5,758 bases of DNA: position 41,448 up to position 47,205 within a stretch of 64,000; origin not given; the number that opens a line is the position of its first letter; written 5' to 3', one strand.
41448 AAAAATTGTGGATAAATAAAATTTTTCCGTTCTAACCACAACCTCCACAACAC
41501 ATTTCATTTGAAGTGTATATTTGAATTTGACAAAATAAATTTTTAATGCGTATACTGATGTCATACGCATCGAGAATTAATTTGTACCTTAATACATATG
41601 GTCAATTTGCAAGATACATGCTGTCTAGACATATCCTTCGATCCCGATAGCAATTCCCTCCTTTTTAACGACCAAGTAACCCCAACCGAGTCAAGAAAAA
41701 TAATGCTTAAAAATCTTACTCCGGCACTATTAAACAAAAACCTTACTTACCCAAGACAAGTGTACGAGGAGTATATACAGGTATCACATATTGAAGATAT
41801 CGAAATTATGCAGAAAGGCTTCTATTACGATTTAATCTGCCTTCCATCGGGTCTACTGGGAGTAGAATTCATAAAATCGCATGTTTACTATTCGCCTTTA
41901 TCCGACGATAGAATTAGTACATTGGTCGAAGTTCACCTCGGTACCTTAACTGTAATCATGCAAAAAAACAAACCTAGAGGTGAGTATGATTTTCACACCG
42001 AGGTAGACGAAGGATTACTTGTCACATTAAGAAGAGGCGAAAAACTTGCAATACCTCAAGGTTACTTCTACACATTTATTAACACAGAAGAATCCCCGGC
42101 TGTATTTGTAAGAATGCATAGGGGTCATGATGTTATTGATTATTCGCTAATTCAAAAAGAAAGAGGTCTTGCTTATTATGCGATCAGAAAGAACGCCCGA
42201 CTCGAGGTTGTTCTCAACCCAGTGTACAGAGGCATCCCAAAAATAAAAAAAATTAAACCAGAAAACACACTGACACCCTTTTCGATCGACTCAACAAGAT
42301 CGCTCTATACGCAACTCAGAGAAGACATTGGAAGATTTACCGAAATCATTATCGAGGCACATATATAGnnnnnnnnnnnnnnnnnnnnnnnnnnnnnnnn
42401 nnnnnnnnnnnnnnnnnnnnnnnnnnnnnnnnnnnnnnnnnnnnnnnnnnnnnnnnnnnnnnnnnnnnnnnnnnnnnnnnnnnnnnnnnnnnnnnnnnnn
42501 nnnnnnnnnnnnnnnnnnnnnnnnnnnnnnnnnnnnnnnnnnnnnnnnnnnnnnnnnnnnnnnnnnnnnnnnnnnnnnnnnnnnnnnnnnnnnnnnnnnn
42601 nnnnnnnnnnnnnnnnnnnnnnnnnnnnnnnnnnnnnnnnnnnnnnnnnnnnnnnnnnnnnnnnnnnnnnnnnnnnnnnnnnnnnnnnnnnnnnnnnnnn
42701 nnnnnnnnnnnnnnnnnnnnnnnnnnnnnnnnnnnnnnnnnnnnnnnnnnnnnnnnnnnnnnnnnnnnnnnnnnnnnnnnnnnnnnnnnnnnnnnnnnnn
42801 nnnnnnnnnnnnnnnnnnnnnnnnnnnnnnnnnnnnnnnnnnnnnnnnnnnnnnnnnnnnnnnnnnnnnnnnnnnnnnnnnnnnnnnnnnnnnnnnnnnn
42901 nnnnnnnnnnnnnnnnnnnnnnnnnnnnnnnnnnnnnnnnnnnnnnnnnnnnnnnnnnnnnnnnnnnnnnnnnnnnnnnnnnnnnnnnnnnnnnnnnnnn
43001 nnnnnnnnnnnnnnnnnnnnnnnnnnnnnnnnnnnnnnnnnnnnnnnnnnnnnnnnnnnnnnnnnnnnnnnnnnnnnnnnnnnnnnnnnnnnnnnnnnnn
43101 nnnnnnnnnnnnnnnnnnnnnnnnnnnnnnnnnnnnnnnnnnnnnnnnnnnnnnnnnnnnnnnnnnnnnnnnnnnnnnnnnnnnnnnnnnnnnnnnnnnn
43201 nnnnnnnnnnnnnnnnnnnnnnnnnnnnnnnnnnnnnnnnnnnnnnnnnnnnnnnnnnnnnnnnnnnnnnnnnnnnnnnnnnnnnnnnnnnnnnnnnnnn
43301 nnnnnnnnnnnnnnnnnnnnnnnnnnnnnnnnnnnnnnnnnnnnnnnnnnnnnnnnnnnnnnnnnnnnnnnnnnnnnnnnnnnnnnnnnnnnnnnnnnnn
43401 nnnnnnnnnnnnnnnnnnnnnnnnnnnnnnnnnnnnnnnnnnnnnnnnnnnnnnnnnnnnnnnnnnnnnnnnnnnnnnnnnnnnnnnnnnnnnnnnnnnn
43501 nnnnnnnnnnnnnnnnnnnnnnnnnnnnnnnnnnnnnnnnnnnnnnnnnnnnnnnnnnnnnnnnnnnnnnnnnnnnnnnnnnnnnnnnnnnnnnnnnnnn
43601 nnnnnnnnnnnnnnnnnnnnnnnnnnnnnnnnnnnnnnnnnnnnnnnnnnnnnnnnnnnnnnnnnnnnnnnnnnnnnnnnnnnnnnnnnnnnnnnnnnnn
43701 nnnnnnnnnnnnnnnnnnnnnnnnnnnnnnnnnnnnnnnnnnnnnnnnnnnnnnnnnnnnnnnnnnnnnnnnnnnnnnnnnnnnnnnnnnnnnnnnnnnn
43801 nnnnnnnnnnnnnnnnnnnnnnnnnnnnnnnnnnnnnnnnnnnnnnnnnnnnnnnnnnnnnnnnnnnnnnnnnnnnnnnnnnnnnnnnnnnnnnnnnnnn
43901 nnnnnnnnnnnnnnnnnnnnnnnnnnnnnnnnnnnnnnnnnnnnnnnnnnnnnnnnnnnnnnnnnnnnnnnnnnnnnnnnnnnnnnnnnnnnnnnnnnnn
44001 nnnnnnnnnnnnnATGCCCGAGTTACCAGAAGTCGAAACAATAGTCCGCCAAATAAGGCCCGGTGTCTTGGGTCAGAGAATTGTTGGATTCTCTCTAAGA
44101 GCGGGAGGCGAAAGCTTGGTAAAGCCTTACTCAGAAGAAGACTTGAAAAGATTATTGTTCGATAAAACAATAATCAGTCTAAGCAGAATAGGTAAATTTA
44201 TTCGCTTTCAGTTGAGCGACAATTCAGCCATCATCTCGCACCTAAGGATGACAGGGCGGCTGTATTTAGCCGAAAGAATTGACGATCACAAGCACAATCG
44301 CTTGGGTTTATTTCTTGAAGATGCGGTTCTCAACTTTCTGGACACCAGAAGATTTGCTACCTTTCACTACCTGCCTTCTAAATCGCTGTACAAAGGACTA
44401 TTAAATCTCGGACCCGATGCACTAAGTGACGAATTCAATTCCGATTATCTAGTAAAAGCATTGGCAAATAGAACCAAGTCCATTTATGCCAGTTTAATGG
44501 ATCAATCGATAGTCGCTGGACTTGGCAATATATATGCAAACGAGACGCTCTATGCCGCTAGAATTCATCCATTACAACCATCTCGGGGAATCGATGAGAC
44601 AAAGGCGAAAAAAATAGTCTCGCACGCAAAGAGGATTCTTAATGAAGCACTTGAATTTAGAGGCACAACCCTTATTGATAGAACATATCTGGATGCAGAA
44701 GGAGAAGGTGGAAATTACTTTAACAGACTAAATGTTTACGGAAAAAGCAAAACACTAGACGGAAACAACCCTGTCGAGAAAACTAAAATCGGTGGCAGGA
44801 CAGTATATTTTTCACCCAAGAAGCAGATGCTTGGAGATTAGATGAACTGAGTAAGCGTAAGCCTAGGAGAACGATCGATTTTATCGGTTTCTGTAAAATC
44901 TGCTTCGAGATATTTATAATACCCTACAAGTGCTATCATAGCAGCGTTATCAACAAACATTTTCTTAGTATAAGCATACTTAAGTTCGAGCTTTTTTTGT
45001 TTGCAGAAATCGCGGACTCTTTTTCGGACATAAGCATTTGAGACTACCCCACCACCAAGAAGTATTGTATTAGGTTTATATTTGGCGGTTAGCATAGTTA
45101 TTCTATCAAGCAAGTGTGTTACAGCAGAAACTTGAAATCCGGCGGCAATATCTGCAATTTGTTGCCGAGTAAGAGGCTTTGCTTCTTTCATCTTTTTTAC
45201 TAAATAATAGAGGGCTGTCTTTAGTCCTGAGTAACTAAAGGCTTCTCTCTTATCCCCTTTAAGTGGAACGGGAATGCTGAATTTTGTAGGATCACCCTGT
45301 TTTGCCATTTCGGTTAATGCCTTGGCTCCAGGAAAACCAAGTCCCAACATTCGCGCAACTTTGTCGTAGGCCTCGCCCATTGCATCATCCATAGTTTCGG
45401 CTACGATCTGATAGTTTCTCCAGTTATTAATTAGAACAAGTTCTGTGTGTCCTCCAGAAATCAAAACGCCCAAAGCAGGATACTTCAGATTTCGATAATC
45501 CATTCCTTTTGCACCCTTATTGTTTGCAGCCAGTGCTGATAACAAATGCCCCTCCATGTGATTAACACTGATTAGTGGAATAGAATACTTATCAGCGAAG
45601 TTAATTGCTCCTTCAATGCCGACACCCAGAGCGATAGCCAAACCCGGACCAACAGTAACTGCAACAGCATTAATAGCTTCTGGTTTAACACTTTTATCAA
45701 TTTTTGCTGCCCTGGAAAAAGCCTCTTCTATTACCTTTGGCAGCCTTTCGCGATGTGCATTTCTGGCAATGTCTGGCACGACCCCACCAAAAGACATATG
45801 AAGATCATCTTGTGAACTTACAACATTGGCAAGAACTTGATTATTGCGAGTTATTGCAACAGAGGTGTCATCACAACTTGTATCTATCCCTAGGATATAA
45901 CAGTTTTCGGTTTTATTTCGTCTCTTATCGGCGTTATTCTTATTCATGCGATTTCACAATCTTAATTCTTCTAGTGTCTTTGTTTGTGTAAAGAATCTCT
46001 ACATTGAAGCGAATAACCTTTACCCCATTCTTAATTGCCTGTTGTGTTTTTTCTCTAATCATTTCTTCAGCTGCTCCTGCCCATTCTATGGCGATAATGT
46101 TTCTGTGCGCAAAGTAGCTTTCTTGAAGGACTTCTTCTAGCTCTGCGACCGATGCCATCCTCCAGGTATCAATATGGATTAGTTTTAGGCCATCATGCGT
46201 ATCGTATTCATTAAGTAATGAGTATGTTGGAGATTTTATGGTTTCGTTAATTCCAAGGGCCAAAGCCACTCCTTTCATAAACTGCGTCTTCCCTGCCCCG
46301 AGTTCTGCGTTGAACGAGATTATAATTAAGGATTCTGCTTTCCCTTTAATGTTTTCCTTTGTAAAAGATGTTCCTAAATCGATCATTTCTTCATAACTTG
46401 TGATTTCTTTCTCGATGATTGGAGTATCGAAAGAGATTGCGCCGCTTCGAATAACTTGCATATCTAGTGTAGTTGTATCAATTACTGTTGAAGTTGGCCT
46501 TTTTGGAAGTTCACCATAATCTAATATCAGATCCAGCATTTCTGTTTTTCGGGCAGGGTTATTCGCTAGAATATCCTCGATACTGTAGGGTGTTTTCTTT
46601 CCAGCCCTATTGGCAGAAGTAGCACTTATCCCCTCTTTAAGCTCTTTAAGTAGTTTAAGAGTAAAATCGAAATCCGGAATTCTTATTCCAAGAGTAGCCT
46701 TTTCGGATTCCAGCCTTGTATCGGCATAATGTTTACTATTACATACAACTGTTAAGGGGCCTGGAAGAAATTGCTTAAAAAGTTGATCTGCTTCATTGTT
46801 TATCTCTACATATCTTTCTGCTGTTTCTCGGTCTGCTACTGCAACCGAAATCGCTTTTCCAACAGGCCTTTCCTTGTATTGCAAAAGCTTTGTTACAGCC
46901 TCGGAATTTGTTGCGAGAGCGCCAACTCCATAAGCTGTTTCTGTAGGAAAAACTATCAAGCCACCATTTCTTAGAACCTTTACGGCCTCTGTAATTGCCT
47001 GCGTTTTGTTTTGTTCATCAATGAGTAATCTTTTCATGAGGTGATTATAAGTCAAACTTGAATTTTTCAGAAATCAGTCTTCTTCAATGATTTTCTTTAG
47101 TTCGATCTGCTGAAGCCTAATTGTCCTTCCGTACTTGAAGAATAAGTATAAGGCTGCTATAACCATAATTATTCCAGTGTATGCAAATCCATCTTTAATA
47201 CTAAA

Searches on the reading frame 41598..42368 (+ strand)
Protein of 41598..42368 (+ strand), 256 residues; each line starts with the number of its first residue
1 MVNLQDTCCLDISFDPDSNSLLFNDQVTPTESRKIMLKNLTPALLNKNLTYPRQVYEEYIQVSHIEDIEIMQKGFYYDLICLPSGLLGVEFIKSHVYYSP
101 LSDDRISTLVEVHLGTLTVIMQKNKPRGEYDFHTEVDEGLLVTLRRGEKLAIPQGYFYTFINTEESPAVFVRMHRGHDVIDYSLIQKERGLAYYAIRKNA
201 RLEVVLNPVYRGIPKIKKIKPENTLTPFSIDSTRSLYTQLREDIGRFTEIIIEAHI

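Call 59: search_protein_families(library=pfam, proteins=[window:41598-42368:+], max_evalue=0.00001)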
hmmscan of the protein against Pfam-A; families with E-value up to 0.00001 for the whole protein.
window:41598-42368:+ (256 aa): 1 family
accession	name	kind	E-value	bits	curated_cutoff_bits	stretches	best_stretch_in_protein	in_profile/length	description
PF06560.17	GPI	-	1.2e-08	34.9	20.7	1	55-201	29-171/182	Glucose-6-phosphate isomerase (GPI)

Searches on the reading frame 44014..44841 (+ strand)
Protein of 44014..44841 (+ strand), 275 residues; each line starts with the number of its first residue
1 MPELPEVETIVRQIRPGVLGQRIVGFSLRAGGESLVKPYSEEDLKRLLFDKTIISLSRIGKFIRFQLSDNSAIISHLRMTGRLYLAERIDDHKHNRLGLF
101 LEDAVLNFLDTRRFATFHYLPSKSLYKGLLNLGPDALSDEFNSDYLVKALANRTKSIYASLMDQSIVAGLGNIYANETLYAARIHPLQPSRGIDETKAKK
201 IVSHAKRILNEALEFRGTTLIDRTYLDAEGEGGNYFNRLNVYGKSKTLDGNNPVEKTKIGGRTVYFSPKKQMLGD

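Call 59: search_protein_families(library=pfam, proteins=[window:44014-44841:+], max_evalue=0.00001)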
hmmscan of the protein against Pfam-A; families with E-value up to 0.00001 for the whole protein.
window:44014-44841:+ (275 aa): 2 families
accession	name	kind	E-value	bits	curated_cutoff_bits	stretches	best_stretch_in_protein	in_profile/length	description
PF06831.19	H2TH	-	3.8e-27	94.5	34.7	1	132-220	1-89/93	Formamidopyrimidine-DNA glycosylase H2TH domain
PF01149.29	Fapy_DNA_glyco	-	1.3e-25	90.7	25.5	1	1-116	1-116/117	Formamidopyrimidine-DNA glycosylase N-terminal domain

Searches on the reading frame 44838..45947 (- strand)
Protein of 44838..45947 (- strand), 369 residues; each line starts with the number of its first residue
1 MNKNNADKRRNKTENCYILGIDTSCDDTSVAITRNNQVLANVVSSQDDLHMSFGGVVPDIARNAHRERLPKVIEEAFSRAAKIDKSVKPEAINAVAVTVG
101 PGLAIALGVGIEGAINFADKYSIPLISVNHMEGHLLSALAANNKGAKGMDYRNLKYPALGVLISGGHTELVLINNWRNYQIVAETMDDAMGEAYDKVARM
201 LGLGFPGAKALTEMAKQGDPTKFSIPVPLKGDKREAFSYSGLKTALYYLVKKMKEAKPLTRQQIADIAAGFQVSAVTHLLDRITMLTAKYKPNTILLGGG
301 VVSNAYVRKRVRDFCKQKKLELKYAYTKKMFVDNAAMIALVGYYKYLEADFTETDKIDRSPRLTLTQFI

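Call 59: search_protein_families(library=pfam, proteins=[window:44838-45947:-], max_evalue=0.00001)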
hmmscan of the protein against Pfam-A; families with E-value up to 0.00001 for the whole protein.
window:44838-45947:- (369 aa): 1 family
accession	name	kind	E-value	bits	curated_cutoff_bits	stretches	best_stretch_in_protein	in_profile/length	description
PF00814.31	TsaD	-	1.9e-70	238.1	24.8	1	37-339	1-263/264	tRNA N6-adenosine threonylcarbamoyltransferase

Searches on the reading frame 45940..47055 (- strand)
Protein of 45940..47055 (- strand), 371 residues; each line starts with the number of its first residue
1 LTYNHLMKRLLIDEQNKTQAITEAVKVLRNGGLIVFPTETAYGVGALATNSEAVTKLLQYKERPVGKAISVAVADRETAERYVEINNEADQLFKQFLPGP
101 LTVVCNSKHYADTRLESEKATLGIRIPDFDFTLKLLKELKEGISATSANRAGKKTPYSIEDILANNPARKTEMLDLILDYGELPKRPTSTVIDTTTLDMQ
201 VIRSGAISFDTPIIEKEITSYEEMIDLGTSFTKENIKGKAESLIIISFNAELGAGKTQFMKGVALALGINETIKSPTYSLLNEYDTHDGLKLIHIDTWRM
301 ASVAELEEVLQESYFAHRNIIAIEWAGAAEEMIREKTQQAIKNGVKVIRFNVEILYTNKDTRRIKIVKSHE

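Call 59: search_protein_families(library=pfam, proteins=[window:45940-47055:-], max_evalue=0.00001)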
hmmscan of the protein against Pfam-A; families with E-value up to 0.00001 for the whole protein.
window:45940-47055:- (371 aa): 2 families
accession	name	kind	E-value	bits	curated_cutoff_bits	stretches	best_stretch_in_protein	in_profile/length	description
PF01300.24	Sua5_yciO_yrdC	-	1.5e-43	148.8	25.1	1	26-205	1-178/178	Telomere recombination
PF02367.23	TsaE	-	2.8e-26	92.4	26.6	1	220-337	3-113/128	Threonylcarbamoyl adenosine biosynthesis protein TsaE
